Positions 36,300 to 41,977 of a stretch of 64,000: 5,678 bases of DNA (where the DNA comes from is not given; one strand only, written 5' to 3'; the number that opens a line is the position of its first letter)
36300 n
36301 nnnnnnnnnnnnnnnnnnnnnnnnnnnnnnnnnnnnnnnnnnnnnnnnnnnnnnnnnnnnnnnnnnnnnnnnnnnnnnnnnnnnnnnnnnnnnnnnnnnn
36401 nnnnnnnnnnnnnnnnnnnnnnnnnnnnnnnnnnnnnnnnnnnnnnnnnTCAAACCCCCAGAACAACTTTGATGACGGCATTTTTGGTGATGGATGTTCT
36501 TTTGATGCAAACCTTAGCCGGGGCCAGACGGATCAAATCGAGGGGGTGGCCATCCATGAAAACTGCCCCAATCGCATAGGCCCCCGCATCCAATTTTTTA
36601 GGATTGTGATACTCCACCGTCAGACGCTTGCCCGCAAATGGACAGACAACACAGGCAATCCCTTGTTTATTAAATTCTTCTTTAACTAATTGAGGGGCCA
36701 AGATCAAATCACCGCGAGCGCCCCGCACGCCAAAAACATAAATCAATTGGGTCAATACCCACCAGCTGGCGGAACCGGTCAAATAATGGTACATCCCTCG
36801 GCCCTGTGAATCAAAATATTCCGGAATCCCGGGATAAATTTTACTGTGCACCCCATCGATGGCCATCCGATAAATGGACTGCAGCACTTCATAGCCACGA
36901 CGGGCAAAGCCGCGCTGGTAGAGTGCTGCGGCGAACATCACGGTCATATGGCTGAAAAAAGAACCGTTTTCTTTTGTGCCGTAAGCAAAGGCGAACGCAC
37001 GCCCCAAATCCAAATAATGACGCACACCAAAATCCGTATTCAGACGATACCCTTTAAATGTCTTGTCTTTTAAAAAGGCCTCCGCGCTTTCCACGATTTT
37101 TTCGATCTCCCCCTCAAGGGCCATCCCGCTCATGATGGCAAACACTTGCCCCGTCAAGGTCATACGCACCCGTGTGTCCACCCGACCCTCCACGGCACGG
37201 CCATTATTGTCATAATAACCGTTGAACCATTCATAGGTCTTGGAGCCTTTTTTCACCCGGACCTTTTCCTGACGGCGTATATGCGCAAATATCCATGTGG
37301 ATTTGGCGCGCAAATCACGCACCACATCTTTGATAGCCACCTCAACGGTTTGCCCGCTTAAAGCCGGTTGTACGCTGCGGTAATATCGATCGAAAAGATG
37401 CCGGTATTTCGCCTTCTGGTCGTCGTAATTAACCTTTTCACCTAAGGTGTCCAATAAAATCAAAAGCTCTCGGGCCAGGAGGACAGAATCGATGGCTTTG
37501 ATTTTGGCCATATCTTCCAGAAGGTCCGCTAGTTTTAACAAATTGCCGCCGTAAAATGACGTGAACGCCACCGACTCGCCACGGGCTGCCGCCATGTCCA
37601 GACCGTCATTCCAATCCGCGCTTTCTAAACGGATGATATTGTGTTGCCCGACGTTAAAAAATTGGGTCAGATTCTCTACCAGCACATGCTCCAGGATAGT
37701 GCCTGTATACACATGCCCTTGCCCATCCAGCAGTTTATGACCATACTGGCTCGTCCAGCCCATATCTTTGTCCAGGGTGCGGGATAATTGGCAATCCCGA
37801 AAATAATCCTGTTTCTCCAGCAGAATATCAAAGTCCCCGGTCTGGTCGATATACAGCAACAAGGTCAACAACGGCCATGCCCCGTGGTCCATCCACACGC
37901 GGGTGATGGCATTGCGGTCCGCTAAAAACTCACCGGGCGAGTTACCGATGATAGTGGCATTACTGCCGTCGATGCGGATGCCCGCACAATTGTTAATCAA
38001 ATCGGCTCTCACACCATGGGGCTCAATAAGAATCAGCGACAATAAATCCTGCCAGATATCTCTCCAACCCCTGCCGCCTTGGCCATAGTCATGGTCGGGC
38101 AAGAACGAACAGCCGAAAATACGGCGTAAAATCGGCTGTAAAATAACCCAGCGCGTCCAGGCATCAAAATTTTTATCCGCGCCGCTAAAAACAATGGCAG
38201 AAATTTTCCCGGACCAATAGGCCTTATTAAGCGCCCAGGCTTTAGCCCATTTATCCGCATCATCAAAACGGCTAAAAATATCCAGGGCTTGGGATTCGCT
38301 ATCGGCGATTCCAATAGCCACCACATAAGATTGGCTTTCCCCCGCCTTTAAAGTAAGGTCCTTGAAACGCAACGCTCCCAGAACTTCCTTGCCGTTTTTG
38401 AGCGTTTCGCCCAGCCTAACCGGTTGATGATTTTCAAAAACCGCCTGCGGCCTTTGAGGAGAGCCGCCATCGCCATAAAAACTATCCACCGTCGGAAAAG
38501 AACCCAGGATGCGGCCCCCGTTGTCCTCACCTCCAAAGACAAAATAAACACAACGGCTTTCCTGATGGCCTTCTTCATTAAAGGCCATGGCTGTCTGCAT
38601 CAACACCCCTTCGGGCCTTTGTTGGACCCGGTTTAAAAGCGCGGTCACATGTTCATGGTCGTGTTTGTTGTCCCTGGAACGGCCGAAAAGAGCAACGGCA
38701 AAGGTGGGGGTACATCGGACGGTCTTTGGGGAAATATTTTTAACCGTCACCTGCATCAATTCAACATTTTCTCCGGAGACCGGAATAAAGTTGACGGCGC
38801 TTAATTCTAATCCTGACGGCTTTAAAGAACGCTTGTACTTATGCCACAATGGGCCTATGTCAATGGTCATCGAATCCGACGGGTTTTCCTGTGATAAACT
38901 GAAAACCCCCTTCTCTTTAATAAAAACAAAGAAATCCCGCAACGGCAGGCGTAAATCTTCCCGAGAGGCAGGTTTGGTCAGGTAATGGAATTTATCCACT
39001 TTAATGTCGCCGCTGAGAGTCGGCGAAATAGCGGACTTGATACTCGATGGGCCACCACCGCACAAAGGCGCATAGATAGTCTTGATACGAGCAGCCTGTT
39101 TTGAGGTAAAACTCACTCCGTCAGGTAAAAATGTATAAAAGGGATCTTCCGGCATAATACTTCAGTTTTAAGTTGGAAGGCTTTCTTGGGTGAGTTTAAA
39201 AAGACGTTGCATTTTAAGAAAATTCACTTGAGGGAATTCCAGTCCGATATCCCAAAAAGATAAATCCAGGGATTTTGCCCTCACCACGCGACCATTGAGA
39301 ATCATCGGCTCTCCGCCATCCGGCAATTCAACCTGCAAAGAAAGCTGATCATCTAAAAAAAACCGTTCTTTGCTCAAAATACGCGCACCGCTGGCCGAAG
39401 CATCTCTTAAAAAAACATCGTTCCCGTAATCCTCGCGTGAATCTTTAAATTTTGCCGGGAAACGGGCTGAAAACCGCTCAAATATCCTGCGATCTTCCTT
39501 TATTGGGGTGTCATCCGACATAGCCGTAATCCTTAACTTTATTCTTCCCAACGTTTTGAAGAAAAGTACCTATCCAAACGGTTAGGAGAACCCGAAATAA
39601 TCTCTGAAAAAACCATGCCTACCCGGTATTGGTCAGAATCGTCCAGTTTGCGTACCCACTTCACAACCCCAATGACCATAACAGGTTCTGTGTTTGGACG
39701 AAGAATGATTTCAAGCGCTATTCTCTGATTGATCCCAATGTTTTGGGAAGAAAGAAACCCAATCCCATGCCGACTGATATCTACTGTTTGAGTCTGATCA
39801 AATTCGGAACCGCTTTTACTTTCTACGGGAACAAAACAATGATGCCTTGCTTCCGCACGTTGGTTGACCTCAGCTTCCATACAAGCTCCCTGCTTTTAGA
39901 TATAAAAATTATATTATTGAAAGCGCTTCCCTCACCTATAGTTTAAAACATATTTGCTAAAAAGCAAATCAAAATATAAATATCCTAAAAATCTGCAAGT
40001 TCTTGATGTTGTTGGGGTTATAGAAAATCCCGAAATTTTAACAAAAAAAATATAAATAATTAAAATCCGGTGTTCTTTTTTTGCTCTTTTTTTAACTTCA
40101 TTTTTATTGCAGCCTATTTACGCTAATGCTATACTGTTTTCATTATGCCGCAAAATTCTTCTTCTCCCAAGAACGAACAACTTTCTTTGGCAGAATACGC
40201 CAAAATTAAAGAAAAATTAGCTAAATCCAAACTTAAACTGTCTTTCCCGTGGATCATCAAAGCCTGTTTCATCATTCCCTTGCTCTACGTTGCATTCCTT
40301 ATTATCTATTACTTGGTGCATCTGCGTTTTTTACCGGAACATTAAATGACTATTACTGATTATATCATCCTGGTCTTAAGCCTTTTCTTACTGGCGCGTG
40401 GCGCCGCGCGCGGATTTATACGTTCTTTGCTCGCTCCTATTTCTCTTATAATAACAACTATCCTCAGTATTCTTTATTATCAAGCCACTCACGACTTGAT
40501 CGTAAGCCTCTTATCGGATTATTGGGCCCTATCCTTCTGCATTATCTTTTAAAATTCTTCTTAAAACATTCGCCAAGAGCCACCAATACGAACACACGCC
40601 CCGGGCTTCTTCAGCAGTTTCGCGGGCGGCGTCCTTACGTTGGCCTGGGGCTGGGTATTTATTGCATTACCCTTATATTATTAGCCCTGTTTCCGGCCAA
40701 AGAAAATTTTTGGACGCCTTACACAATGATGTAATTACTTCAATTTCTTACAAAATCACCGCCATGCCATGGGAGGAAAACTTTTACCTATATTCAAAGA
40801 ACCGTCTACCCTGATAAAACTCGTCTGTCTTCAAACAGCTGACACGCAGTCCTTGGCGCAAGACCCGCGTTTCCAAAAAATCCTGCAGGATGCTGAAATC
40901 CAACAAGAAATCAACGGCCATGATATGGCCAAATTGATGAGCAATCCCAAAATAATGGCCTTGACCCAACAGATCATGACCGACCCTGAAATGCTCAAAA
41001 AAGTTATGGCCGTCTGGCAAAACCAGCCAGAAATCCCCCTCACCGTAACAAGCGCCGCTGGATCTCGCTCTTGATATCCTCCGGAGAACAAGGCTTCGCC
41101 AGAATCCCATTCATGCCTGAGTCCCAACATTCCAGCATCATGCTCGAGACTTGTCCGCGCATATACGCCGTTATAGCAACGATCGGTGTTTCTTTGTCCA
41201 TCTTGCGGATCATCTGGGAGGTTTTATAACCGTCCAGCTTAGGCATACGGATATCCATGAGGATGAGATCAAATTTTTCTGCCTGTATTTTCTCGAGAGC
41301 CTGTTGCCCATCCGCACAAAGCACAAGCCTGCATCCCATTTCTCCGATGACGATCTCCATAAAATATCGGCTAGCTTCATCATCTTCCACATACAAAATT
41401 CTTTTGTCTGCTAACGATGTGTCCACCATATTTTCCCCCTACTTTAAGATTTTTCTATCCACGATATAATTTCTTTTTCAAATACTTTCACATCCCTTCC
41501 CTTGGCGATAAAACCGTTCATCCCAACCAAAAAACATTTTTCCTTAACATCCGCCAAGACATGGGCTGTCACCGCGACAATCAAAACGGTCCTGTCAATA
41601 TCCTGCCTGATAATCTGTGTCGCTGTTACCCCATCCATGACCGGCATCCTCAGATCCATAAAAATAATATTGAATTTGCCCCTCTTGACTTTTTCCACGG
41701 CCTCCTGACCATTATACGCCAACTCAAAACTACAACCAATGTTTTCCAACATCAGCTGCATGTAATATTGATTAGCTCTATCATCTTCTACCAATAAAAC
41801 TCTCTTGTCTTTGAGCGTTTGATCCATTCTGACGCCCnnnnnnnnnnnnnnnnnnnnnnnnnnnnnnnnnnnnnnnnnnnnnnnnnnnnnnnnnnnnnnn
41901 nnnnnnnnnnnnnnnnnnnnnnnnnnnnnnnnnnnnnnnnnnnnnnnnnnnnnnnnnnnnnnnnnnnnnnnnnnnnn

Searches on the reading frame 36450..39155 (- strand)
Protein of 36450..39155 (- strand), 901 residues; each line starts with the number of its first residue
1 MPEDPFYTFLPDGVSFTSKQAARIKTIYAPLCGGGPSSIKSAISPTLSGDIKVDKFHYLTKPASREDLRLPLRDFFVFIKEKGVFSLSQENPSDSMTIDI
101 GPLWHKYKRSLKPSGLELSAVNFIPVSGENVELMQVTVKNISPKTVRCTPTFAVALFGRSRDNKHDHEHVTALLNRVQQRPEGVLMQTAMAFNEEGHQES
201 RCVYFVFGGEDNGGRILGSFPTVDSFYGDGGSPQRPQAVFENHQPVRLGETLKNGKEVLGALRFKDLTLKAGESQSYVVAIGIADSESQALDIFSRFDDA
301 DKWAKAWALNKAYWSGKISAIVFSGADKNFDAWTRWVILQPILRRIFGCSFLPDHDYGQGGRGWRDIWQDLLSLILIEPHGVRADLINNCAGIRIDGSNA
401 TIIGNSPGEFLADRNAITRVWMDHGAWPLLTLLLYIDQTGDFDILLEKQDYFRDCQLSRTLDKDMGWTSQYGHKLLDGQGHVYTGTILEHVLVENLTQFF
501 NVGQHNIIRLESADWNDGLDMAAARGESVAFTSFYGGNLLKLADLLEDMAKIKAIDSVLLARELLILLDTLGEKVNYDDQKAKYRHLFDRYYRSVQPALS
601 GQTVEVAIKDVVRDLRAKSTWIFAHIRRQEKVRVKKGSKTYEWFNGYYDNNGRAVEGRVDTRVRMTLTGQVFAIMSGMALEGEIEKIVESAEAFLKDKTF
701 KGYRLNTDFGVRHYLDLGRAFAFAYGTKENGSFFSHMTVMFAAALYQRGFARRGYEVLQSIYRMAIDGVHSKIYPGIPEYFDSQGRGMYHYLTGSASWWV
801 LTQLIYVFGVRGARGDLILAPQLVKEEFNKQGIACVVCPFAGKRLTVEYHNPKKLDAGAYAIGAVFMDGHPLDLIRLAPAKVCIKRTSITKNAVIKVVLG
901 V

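Call 78: search_protein_families(library=pfam, max_evalue=1e-8, proteins=[window:36450-39155:-])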
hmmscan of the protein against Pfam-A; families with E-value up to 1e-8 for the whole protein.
window:36450-39155:- (901 aa): 1 family
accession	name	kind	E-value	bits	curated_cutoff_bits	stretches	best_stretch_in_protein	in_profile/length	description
PF17167.11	Glyco_hydro_94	-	3.1e-24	85.9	27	1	642-808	247-419/420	Glycosyl hydrolase 94 superfamily, catalytic domain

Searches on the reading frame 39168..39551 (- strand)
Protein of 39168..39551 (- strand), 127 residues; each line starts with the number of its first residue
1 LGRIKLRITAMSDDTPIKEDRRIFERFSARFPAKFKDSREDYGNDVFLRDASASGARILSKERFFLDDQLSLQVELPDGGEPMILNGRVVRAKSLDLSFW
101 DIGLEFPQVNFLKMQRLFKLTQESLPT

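Call 78: search_protein_families(library=pfam, max_evalue=1e-8, proteins=[window:39168-39551:-])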
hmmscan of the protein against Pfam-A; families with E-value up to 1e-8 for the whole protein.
window:39168-39551:- (127 aa): 1 family
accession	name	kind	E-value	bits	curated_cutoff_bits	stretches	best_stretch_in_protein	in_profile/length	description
PF07238.19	PilZ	-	6.4e-11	42.9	22.5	1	20-112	1-91/102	PilZ domain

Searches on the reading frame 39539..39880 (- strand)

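Call 78: search_protein_families(library=pfam, max_evalue=1e-8, proteins=[window:39539-39880:-])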
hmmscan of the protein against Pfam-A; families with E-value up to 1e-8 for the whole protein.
window:39539-39880:- (113 aa): 1 family
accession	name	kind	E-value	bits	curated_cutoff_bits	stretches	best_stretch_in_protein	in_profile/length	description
PF07238.19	PilZ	-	2.3e-11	44.3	22.5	1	6-106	1-100/102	PilZ domain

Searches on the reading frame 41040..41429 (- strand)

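Call 78: search_protein_families(library=pfam, max_evalue=1e-8, proteins=[window:41040-41429:-])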
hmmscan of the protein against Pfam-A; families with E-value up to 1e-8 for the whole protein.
window:41040-41429:- (129 aa): 1 family
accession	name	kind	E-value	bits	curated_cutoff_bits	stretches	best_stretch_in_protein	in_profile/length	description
PF00072.30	Response_reg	-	1.2e-26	93.5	30.2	1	11-123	1-110/111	Response regulator receiver domain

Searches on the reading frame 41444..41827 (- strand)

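Call 79: search_protein_families(library=pfam, max_evalue=1e-8, proteins=[window:41444-41827:-])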
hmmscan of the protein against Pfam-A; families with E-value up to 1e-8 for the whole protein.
window:41444-41827:- (127 aa): 1 family
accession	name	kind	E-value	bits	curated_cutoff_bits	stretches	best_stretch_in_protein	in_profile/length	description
PF00072.30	Response_reg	-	7.6e-23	81.2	30.2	1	10-114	1-104/111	Response regulator receiver domain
